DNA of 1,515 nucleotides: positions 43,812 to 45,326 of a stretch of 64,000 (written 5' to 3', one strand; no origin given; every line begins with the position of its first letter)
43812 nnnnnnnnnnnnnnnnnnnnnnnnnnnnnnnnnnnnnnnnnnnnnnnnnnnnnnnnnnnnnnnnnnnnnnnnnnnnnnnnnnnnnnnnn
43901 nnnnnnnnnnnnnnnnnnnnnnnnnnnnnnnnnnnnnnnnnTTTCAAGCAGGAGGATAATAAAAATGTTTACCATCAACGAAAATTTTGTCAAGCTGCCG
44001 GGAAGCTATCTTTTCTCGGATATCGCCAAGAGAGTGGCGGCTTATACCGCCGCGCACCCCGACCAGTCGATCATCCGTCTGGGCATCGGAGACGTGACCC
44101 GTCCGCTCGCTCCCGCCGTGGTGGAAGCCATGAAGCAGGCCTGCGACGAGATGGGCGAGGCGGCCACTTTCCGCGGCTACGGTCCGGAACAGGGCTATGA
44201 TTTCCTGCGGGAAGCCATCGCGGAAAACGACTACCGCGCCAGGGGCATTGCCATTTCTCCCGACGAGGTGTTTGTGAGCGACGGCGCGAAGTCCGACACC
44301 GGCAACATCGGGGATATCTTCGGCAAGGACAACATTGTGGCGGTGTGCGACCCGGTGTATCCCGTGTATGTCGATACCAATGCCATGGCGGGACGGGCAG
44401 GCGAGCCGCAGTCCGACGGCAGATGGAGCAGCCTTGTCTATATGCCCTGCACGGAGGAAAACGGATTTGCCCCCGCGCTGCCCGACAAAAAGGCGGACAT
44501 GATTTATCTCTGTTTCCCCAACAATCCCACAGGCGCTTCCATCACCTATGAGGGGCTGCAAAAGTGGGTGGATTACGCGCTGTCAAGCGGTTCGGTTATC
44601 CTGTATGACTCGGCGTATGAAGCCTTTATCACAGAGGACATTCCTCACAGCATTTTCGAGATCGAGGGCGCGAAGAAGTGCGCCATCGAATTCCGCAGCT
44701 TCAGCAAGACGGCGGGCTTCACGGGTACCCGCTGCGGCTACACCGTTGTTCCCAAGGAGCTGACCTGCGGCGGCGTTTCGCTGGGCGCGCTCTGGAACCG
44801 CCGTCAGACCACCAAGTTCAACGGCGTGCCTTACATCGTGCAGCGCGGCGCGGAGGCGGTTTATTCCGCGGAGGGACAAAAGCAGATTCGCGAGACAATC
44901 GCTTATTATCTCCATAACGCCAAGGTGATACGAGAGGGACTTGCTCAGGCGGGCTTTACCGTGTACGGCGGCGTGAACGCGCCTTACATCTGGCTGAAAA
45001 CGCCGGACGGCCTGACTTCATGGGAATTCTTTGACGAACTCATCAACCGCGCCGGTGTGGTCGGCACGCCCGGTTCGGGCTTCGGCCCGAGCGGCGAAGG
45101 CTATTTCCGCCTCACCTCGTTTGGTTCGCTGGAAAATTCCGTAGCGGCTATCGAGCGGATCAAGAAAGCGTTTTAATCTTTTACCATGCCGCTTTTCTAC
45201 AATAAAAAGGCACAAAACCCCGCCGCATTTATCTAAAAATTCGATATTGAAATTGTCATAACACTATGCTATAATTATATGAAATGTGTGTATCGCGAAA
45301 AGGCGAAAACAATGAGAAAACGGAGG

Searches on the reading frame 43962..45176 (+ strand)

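Call 6: search_protein_families(library=pfam, proteins=[window:43962-45176:+], max_evalue=0.01)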
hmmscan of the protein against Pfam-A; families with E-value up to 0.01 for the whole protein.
window:43962-45176:+ (404 aa): 1 family
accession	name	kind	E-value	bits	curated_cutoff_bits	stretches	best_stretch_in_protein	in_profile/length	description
PF00155.27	Aminotran_1_2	-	3.9e-35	122.1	19.7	1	37-400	3-361/361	Aminotransferase class I and II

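Call 7: search_protein_families(library=ncbifam, proteins=[window:43962-45176:+], max_evalue=0.01)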
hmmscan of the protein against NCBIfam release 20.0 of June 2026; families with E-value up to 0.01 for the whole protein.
window:43962-45176:+ (404 aa): 67 families (the best 25 are shown)
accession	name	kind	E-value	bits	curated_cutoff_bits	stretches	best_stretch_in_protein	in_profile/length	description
TIGR03542.1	DAPAT_plant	equivalog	4.9e-187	621.8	364.7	1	4-403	2-401/402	LL-diaminopimelate aminotransferase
NF006756.0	PRK09276.1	subfamily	9e-60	202.6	507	1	6-402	5-384/387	LL-diaminopimelate aminotransferase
TIGR03540.1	DapC_direct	equivalog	2.2e-59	201.3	593.25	1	10-402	7-382/383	LL-diaminopimelate aminotransferase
NF005977.0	PRK08068.1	subfamily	1.4e-45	156.2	494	1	4-402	4-385/391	transaminase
NF041364.1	GntC_guanitoxin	equivalog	1.2e-43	149.4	415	1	39-402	2-355/356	guanitoxin biosynthesis PLP-dependent (S)-gamma-hydroxy-L-arginine cyclodehydratase GntC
NF005815.0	PRK07681.1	equivalog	1.1e-41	143.2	545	1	15-402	14-384/399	LL-diaminopimelate aminotransferase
NF006229.0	PRK08361.1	equivalog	7.5e-36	123.9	624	1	32-403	30-387/391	aspartate aminotransferase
NF004611.0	PRK05942.1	equivalog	2.4e-35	122.3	628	1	30-403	30-389/394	aspartate aminotransferase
NF005613.0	PRK07366.1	equivalog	4.4e-35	121.4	486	1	18-402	15-386/391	LL-diaminopimelate aminotransferase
NF006604.0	PRK09148.1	equivalog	1.5e-34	119.7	648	1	12-387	11-372/406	LL-diaminopimelate aminotransferase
TIGR03537.1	DapC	equivalog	1.8e-29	102.8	453.6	1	39-400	4-347/350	succinyldiaminopimelate transaminase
NF006033.0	PRK08175.1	equivalog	2.1e-29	102.7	647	1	16-403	19-393/407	alanine transaminase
NF004937.0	PRK06290.1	equivalog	5.7e-29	101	585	1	8-358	17-351/410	LL-diaminopimelate aminotransferase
NF006387.0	PRK08636.1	equivalog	1.6e-26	93.2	675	1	11-389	12-383/403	LL-diaminopimelate aminotransferase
NF004770.0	PRK06108.1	subfamily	1.2e-25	90.2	422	1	32-402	33-390/396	pyridoxal phosphate-dependent aminotransferase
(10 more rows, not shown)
